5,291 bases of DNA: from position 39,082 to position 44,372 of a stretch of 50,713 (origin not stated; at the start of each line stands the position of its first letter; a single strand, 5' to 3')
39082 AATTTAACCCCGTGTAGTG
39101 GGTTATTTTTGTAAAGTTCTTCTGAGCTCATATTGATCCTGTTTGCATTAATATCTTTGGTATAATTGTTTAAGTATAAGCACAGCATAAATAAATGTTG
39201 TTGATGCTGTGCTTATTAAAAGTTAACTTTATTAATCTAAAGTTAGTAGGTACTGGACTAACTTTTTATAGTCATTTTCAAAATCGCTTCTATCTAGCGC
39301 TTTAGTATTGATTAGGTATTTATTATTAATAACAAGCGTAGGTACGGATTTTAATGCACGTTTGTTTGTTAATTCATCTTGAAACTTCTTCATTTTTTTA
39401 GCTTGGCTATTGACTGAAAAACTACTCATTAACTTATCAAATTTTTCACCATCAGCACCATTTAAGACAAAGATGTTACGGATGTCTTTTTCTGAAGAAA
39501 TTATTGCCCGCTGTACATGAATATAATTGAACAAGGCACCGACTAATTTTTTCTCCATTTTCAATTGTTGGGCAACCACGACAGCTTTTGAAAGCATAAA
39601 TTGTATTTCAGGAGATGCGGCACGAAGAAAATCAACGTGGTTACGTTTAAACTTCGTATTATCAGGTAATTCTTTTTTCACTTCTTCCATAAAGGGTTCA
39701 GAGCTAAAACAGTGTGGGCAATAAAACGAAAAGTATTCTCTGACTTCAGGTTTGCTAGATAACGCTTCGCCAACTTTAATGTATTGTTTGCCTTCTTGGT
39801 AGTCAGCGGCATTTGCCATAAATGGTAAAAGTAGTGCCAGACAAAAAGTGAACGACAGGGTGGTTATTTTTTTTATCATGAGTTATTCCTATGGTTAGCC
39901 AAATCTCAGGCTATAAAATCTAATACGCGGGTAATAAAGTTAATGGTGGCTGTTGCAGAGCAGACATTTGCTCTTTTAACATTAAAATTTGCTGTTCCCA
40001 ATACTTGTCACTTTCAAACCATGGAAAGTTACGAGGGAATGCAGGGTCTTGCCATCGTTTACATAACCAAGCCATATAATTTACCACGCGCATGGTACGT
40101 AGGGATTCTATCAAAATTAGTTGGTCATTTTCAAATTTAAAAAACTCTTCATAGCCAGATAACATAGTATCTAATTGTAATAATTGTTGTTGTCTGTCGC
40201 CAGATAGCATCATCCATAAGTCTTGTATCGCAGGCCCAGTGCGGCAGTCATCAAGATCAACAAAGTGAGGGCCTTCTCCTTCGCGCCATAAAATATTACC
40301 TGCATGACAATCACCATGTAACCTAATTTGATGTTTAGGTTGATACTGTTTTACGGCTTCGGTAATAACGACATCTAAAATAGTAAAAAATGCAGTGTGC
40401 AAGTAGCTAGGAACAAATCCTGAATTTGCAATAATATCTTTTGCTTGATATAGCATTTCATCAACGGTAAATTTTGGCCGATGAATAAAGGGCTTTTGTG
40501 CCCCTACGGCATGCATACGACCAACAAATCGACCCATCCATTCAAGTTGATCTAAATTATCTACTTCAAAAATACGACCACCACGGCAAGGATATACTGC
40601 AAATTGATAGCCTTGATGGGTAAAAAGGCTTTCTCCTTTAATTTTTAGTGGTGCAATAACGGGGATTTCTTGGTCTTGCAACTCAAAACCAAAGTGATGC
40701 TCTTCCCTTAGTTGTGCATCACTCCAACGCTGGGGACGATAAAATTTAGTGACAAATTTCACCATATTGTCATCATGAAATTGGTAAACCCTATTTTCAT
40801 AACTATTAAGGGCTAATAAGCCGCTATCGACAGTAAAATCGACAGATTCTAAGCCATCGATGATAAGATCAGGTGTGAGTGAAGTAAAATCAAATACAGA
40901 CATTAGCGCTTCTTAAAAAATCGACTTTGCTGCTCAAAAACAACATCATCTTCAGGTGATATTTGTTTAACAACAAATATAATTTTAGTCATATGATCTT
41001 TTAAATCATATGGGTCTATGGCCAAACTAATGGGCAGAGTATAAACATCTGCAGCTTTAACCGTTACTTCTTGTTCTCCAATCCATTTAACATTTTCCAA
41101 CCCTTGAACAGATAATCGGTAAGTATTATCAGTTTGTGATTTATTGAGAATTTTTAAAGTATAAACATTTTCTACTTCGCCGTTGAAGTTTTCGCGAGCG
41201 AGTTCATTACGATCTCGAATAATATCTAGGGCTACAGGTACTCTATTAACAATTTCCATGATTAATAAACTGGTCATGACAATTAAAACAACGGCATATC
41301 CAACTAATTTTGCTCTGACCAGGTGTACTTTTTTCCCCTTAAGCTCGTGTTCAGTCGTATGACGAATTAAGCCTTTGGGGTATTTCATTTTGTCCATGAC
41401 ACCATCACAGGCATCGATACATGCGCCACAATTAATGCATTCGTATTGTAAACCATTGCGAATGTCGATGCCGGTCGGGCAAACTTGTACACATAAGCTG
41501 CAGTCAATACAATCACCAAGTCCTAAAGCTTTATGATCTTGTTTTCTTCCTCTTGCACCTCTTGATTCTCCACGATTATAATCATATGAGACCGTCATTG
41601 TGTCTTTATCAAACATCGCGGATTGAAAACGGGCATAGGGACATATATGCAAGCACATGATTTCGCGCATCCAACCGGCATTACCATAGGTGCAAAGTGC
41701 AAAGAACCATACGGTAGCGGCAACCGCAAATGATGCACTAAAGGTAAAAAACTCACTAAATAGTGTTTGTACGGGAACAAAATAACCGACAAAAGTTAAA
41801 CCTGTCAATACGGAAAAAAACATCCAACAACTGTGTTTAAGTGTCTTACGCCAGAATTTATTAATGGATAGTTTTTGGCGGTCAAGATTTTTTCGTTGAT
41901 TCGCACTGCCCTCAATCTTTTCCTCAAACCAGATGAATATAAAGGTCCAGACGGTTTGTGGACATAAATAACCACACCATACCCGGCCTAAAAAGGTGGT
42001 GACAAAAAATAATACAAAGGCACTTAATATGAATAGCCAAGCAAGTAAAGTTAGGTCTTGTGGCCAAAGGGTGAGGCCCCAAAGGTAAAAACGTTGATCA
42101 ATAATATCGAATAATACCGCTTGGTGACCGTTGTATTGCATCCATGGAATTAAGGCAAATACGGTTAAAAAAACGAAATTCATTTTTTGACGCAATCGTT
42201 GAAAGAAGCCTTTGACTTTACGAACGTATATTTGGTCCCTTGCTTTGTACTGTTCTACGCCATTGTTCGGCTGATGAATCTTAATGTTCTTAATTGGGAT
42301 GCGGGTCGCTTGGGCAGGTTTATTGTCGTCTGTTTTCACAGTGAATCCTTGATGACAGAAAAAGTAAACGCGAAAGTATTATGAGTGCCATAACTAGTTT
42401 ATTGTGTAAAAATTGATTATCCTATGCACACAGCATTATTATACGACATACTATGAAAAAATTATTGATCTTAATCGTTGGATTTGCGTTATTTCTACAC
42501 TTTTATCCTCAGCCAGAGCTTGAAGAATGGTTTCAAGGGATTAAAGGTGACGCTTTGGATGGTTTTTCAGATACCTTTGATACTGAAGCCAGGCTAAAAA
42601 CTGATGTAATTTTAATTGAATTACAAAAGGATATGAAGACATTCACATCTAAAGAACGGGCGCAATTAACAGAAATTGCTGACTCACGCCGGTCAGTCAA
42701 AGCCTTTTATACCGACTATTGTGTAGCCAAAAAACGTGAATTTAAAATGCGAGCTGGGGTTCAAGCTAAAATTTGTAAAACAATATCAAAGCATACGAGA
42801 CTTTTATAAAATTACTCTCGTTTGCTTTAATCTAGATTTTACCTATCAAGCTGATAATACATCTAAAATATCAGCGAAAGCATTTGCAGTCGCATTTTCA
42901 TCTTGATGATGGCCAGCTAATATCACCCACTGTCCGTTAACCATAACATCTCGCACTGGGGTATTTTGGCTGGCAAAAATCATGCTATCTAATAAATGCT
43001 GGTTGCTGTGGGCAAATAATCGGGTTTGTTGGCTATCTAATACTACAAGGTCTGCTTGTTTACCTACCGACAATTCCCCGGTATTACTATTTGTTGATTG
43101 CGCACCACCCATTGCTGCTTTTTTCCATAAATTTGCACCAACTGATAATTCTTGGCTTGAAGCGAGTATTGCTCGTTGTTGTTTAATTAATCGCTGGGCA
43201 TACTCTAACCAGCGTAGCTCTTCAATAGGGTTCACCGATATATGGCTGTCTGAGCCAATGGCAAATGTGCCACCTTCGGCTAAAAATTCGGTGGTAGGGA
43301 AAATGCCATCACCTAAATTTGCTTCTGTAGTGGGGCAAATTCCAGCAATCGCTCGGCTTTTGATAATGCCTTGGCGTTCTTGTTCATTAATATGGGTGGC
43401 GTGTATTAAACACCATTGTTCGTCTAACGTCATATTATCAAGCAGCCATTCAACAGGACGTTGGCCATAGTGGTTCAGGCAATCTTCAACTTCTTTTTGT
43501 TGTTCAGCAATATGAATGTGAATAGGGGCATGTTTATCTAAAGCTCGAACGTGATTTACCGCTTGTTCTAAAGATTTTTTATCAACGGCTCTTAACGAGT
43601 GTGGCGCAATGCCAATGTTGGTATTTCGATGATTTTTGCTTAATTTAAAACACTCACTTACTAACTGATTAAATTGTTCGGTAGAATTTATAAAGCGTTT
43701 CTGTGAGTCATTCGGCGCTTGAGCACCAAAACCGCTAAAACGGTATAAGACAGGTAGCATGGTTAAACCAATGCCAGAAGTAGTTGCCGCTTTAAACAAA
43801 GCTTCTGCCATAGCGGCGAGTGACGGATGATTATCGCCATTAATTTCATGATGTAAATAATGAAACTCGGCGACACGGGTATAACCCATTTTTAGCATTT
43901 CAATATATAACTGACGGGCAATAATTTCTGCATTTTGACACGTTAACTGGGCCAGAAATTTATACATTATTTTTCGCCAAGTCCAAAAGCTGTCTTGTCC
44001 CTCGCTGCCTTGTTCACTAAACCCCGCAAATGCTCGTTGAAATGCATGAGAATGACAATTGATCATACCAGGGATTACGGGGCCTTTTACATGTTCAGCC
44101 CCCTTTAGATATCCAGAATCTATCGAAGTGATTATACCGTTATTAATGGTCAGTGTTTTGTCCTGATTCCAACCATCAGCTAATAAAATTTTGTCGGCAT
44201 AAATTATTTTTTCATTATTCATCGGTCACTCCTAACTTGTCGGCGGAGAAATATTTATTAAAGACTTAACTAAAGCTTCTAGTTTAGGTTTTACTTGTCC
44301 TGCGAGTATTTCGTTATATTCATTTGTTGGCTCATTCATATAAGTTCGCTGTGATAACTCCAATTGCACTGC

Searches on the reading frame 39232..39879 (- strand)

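Call 81: search_protein_families(library=ncbifam, proteins=[window:39232-39879:-], max_evalue=1e-10)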
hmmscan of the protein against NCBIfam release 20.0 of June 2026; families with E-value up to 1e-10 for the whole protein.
window:39232-39879:- (215 aa): 2 families
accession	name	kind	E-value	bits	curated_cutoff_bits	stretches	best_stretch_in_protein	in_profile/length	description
NF008198.0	PRK10954.1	equivalog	2.7e-41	141.6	279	1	14-212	9-204/207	thiol:disulfide interchange protein DsbA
NF047695.1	ThlDiSintDsbAHaem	equivalog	1.4e-40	138.9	290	1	16-212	12-204/206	thiol:disulfide interchange protein DsbA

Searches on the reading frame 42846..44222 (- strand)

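Call 81: search_protein_families(library=ncbifam, proteins=[window:42846-44222:-], max_evalue=1e-10)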
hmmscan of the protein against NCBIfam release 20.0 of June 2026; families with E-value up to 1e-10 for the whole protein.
window:42846-44222:- (458 aa): 22 families
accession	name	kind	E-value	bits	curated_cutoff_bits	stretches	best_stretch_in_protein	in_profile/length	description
NF006684.0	PRK09229.1-5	equivalog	7.3e-194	644.7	525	1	6-457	3-454/456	formimidoylglutamate deiminase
TIGR02022.1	hutF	equivalog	5.2e-179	595.7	413.05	1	5-457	2-454/455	formimidoylglutamate deiminase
NF006682.0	PRK09229.1-3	equivalog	6.5e-176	585.4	637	1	6-456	3-452/454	formimidoylglutamate deiminase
NF006683.0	PRK09229.1-4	equivalog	1.2e-169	565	654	1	3-456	6-455/457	formimidoylglutamate deiminase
NF006680.0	PRK09229.1-1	equivalog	3e-148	494.4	810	1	3-449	4-451/460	formimidoylglutamate deiminase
NF006681.0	PRK09229.1-2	equivalog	5e-117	391.4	362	1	7-456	7-447/451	formimidoylglutamate deiminase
NF006055.0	PRK08203.1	equivalog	1.3e-37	129.4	532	1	48-441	59-433/455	8-oxoguanine deaminase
NF006549.0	PRK09045.1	equivalog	1.5e-31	109.6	540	1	49-439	65-420/444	TRZ/ATZ family hydrolase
NF005557.0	PRK07228.1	equivalog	3.7e-31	108.3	522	1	42-440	47-419/445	5'-deoxyadenosine deaminase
NF009059.0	PRK12393.1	equivalog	5.7e-31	107.7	543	1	24-436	31-433/460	amidohydrolase family protein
NF005540.0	PRK07203.1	equivalog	7.6e-29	100.6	444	1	48-434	56-414/444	putative aminohydrolase SsnA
NF005211.0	PRK06687.1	equivalog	2.5e-27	95.7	703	1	49-437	56-412/419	TRZ/ATZ family protein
NF006252.0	PRK08393.1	equivalog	1e-25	90.7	617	1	24-437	23-402/424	N-ethylammeline chlorohydrolase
NF004995.0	PRK06380.1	subfamily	2.4e-25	89.4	567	1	195-438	165-403/418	metal-dependent hydrolase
NF004701.0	PRK06038.1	equivalog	3e-24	85.5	609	1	185-434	163-402/432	N-ethylammeline chlorohydrolase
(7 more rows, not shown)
